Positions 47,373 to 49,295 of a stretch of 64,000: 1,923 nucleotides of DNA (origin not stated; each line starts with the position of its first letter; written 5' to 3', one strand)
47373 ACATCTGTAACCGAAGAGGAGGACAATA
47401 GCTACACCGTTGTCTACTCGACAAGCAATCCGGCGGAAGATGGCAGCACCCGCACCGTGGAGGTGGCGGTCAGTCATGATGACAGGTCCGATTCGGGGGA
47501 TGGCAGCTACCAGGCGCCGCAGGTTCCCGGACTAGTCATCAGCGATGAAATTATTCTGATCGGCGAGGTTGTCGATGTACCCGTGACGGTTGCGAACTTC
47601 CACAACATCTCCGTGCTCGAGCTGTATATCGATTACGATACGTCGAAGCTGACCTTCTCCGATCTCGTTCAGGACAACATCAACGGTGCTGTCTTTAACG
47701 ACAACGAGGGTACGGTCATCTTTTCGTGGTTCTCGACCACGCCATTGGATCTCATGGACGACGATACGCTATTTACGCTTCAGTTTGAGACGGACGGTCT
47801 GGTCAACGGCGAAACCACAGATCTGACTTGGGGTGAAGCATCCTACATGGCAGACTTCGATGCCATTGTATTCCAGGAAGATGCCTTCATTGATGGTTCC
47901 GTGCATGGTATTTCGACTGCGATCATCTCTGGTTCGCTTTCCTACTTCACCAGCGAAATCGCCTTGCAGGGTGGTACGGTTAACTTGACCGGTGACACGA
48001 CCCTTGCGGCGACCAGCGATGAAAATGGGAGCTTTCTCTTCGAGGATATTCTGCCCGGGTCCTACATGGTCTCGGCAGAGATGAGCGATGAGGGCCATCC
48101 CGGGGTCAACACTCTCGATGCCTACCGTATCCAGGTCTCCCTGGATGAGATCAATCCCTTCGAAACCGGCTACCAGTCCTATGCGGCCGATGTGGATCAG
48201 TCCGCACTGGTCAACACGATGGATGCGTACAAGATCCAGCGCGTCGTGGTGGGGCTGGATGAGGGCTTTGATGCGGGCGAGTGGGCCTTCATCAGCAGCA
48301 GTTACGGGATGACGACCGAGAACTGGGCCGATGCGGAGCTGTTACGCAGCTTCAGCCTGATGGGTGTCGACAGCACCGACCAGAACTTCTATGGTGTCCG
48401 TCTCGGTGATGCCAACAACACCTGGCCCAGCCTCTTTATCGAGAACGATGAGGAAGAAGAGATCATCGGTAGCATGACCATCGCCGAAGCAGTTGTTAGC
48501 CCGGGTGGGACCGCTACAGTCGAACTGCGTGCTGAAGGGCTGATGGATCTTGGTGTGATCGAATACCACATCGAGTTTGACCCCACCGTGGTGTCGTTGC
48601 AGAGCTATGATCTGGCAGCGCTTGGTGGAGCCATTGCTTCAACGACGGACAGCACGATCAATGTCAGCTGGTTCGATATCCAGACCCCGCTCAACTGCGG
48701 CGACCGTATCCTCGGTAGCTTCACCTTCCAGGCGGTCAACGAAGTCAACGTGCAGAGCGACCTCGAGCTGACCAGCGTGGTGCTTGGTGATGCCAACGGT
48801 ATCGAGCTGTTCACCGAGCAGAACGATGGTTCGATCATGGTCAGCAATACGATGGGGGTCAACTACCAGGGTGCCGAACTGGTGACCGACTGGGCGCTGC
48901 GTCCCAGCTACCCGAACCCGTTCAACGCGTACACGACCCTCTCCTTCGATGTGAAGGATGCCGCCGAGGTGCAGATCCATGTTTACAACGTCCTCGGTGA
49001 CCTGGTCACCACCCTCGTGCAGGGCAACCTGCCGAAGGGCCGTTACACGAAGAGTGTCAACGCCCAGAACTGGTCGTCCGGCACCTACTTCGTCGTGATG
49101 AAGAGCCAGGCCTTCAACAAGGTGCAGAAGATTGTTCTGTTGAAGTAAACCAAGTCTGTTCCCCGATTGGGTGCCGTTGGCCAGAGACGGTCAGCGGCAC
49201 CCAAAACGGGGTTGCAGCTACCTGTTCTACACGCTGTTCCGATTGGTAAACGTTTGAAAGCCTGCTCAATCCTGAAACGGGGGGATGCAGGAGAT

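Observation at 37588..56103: Tandem array of five paralogous giant T9SS cargo proteins carrying BOTH cohesin-like and dockerin-like modules plus LVIVD beta-propellers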

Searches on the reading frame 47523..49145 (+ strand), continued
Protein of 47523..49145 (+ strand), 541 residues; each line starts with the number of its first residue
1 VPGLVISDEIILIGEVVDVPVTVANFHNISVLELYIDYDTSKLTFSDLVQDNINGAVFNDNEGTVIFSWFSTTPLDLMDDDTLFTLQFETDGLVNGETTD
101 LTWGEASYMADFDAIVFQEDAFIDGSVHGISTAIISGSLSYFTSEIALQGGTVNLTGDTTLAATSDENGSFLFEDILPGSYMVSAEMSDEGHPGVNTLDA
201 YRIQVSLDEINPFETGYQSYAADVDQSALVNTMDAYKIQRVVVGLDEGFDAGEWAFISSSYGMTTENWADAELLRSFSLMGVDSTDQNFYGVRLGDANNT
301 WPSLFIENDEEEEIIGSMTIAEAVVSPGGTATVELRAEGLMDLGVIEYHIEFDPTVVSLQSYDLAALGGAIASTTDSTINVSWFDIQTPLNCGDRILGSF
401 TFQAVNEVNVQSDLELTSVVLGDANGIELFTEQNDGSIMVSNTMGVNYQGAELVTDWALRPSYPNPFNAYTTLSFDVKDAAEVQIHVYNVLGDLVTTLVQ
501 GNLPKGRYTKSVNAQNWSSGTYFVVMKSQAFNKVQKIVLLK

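Call 84: find_homologous_proteins(query=L002:16967-19537:+, max_evalue=1e-50)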
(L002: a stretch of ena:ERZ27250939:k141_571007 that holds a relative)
Query L002:16967-19537:+ (856 aa): 7999 proteins with E <= 1e-50 among 8000 candidates; the best 120 are listed.
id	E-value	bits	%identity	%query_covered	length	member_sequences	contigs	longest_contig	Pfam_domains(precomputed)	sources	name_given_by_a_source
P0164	0.0e+0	1934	100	100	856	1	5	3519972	PF00311.24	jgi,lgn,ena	-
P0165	0.0e+0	1435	73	100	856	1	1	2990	PF00311.24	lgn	-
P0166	0.0e+0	1272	65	100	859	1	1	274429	PF00311.24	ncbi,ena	-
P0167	0.0e+0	1262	64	100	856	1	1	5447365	PF00311.24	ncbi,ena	-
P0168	0.0e+0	1260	63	100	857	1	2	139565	PF00311.24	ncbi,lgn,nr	ncbi:phosphoenolpyruvate carboxylase [bacterium]|nr:phosphoenolpyruvate carboxylase [bacterium]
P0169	0.0e+0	1241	76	83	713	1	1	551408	PF00311.24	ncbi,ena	-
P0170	0.0e+0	1231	62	100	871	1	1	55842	PF00311.24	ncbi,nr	ncbi:phosphoenolpyruvate carboxylase [bacterium]|nr:phosphoenolpyruvate carboxylase [bacterium]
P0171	0.0e+0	1230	63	100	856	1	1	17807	PF00311.24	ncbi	-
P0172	0.0e+0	1227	62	100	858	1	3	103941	PF00311.24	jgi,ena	-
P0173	0.0e+0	1186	61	100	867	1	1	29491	PF00311.24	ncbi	ncbi:phosphoenolpyruvate carboxylase [Calditrichota bacterium]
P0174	0.0e+0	1181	61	100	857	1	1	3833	PF00311.24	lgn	-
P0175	0.0e+0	1166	60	100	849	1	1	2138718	PF00311.24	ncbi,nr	ncbi:MAG: phosphoenolpyruvate carboxylase [Lewinellaceae bacterium]|nr:phosphoenolpyruvate carboxyla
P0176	0.0e+0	1165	59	100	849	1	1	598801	PF00311.24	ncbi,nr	ncbi:MAG: phosphoenolpyruvate carboxylase [Saprospirales bacterium]|nr:phosphoenolpyruvate carboxyla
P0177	0.0e+0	1157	60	100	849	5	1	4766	PF00311.24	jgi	jgi:phosphoenolpyruvate carboxylase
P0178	0.0e+0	1149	59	100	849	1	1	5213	PF00311.24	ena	-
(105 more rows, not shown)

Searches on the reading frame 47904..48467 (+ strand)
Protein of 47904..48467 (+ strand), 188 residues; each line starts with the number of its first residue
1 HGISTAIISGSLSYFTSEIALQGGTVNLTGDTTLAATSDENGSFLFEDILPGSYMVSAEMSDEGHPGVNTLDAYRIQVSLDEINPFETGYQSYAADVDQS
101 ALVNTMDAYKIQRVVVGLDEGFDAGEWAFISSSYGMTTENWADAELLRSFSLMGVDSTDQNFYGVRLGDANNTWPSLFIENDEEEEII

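Call 42: predict_structure(alignment_id=A4)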
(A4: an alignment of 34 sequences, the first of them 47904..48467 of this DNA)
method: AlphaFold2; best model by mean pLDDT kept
length: 188 residues; sequences in the alignment: 34
mean_pLDDT: 90.8   pTM: 0.83
mean pLDDT of the five models: 90.8, 90.7, 90.6, 90.5, 90.4
residues with pLDDT >= 90: 155; 70-90: 17; 50-70: 9; < 50: 7
segments of 3 or more residues with pLDDT < 50: 178-183
pLDDT, mean of each block of 10 residues (from residue 1): 89 89 96 97 97 97 83 97 96 96 97 95 94 95 96 94 95 64 52
secondary structure, 60 per line:
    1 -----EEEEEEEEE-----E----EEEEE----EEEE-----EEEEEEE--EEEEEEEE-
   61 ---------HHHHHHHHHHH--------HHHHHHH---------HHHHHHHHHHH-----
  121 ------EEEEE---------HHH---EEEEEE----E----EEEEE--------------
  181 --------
elements in order: E6-14 E25-29 E34-37 E43-49 E52-59 H70-80 H89-95 H105-115 E127-131 E147-152 E162-166

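Call 45: fold_search(model_id=the predicted structure, library=pdb)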
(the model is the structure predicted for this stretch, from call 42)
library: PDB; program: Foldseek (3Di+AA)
matches with E <= 10: 1381; with E <= 0.001: 6
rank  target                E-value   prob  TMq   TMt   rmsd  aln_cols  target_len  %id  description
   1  8bdw_H                9.8e-05  1.00  0.30  0.55   3.1        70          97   20  Crystal structure of CnaB2 domain from Lactobacillus plantarum (released 2023-02-22)
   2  3irp                  1.6e-04  1.00  0.41  0.20   4.8       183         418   12  Crystal structure of functional region of UafA from Staphylococcus saprophyticus at 1.50 angstrom resolution (released 2010-09-08)
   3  8bdw_A                2.3e-04  1.00  0.30  0.56   3.2        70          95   20  Crystal structure of CnaB2 domain from Lactobacillus plantarum (released 2023-02-22)
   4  3rkp_A                4.9e-04  1.00  0.29  0.16   2.6        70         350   18  Crystal structure of BcpA*(D312A), the major pilin subunit of Bacillus cereus (released 2012-05-30)
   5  3irz                  5.5e-04  1.00  0.38  0.19   7.1       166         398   14  Crystal structure of functional region of UafA from Staphylococcus saprophyticus in P212121 form (released 2010-09-08)
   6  3is0                  9.7e-04  1.00  0.36  0.18   4.1       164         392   11  Crystal structure of functional region of UafA from Staphylococcus saprophyticus in the presence of cholesterol (released 2010-09-08)
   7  3rkp_B                1.1e-03  1.00  0.30  0.16   2.5        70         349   18  Crystal structure of BcpA*(D312A), the major pilin subunit of Bacillus cereus (released 2012-05-30)
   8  4v4c_B                1.2e-03  1.00  0.28  0.19   1.8        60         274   17  Crystal Structure of Pyrogallol-Phloroglucinol Transhydroxylase from Pelobacter acidigallici (released 2014-07-09)
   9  9yh9_A                1.2e-03  1.00  0.26  0.29   3.2        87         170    9  Crystal structure of a phage catechol 1,2-dioxygenase identified from a soil metagenomic survey (released 2025-10-08)
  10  9yh9_B                1.2e-03  1.00  0.26  0.28   3.1        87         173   10  Crystal structure of a phage catechol 1,2-dioxygenase identified from a soil metagenomic survey (released 2025-10-08)
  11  3kpt_B                1.3e-03  1.00  0.30  0.16   2.7        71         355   18  Crystal structure of BcpA, the major pilin subunit of Bacillus cereus (released 2009-11-24)
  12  3qec                  1.4e-03  1.00  0.27  0.34   4.3       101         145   18  Crystal structure of a putative carbohydrate binding protein (PA1324) from Pseudomonas aeruginosa at 2.61 A resolution (released 2011-03-02)
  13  2ww8                  1.6e-03  1.00  0.28  0.07   3.2        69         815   16  Structure of the pilus adhesin (RrgA) from Streptococcus pneumoniae (released 2010-01-19)
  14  4hss_B                1.7e-03  1.00  0.30  0.15   4.2        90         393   16  Structure of the Full-Length Major Pilin SpaD from Corynebacterium diphtheriae (released 2013-11-13)
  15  8qox_B                2.0e-03  1.00  0.27  0.12   3.2        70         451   16  Two-component assembly of SlaA and SlaB S-layer proteins of Sulfolobus acidocaldarius (released 2024-02-21)
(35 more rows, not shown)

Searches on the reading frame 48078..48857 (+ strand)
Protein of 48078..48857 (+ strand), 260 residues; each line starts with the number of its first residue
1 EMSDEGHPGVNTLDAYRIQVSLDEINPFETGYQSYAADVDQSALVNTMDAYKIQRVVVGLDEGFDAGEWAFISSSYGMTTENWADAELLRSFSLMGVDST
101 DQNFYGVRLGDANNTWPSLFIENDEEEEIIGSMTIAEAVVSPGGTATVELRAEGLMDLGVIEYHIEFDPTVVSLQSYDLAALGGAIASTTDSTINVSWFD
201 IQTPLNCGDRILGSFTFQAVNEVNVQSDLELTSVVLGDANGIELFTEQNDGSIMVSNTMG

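Call 33: find_homologous_proteins(query=A3, max_evalue=1e-10)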
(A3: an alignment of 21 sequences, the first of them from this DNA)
Query A3 (21 sequences) (260 aa, profile of the alignment): 1 proteins with E <= 1e-10 among 8000 candidates.
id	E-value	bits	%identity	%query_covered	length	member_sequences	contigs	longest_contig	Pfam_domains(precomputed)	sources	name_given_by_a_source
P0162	4.9e-26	110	25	85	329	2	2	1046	-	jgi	jgi:hypothetical protein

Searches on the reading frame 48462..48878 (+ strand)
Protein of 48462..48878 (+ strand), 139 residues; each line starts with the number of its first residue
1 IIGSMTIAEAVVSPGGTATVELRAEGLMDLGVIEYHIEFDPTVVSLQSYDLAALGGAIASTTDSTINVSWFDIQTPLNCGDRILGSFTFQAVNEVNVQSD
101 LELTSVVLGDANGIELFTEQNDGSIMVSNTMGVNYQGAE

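Call 74: search_solved_structures(query=window:48468-48878:+, max_evalue=10, show_alignments=1)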
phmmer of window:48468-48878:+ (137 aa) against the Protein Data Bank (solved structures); distinct sequences matched with E-value up to 10: 10.
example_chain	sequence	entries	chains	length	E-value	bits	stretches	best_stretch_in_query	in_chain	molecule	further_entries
6jbu_A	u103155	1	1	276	0.1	16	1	52-127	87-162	Adhesion G protein-coupled receptor L3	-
5cmn_E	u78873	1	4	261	0.11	15.9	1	52-127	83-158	Latrophilin-3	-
4rmk_A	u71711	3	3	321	0.15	15.4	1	52-127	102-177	Latrophilin-3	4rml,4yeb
5ftt_C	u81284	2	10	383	0.2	15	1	52-127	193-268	ADHESION G PROTEIN-COUPLED RECEPTOR L3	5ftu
5afb_A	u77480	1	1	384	0.2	15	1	52-127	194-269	LATROPHILIN-3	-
6vhh_B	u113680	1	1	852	0.43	13.9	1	52-127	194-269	Adhesion G protein-coupled receptor L3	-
8zkk_p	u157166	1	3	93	0.76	13.1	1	57-93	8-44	gp13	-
9kpr_A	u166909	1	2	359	0.85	13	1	46-85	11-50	Transcriptional regulator, LacI family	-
7wy5_R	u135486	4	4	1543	1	12.7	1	52-127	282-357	Isoform 3 of Adhesion G protein-coupled receptor L3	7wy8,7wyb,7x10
8erb_A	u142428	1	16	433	1.3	12.4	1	21-87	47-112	Sulfhydrylase FUB7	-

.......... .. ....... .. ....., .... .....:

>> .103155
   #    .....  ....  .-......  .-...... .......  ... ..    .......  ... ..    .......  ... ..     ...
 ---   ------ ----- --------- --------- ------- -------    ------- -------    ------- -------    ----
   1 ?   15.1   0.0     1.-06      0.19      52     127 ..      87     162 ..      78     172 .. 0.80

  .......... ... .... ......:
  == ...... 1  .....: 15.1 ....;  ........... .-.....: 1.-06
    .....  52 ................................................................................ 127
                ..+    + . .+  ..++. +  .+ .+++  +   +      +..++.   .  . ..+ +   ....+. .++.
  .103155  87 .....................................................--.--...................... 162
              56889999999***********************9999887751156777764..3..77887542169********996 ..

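Call 77: search_protein_families(library=pfam, proteins=[window:48462-48878:+], max_evalue=10)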
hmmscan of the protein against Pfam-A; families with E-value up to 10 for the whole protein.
window:48462-48878:+ (139 aa): 1 family
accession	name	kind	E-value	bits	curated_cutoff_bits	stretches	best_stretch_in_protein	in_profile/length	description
PF00963.24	Cohesin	-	0.00029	21.5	24.1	1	5-126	3-138/139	Cohesin domain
